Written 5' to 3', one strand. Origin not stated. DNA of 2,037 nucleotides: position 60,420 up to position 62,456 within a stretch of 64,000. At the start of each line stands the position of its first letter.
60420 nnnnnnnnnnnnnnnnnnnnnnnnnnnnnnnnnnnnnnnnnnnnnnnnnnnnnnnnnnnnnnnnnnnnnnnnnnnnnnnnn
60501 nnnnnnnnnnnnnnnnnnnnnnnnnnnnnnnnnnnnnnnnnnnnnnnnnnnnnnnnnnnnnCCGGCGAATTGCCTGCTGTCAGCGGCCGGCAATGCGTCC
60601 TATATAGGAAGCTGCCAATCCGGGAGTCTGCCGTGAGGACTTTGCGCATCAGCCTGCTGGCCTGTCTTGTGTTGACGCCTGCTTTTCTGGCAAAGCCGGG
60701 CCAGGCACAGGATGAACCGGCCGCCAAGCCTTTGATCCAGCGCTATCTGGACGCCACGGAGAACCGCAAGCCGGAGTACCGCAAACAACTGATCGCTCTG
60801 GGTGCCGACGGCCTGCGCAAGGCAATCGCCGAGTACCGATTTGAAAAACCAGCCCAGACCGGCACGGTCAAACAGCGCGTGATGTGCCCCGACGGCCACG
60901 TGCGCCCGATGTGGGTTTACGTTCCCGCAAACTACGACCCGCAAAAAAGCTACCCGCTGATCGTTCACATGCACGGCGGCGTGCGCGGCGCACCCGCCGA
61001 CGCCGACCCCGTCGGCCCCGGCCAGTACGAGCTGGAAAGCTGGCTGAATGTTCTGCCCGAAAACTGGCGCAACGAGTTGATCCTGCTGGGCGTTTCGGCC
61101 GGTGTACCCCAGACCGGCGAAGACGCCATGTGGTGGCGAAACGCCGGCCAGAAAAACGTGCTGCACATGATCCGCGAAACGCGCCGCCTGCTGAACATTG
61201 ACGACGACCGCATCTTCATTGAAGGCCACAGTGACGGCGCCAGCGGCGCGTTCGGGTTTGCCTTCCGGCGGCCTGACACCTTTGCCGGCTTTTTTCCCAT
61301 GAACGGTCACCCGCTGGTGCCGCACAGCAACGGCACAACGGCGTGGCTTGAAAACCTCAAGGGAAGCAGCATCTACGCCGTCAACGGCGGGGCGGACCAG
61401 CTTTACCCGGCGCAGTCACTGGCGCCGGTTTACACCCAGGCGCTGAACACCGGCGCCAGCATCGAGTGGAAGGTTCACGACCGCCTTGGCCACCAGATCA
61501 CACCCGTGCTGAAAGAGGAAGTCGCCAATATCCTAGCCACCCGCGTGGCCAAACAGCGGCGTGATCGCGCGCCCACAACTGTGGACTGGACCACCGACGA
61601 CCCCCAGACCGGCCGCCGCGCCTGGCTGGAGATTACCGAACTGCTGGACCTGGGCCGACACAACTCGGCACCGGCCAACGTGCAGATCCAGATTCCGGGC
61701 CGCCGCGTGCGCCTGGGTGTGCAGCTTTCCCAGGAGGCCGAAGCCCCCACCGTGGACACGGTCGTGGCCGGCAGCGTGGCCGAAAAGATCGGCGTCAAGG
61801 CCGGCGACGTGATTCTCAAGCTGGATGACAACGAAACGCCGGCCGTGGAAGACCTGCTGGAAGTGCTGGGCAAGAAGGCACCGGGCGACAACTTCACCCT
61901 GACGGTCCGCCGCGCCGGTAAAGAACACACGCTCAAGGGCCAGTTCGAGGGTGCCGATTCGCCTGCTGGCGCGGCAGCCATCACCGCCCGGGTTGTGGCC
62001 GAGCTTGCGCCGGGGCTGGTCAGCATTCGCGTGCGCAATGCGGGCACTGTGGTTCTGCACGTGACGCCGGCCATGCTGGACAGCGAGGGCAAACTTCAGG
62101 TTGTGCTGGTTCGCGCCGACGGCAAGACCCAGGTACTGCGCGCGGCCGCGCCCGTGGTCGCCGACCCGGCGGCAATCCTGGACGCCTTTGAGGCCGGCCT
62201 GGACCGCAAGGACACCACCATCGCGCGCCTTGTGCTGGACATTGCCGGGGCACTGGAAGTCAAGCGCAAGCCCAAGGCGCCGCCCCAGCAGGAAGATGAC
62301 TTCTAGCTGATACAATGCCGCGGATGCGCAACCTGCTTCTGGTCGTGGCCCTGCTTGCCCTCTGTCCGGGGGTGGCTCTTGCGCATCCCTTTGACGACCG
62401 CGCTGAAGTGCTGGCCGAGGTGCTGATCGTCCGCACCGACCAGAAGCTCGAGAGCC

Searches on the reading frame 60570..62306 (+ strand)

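Call 72: search_protein_families(library=pfam, proteins=[window:60570-62306:+], max_evalue=0.00001)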
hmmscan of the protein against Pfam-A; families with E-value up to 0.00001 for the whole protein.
window:60570-62306:+ (578 aa): 3 families
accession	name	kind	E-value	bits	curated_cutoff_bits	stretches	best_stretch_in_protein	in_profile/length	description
PF13180.12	PDZ_2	-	2.5e-12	47.3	27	1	381-455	2-76/80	PDZ domain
PF17820.7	PDZ_6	-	1.7e-08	34.5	27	1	395-448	2-54/54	PDZ domain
PF00595.29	PDZ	-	6.7e-06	26.8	23.2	0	373-446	2-80/81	PDZ domain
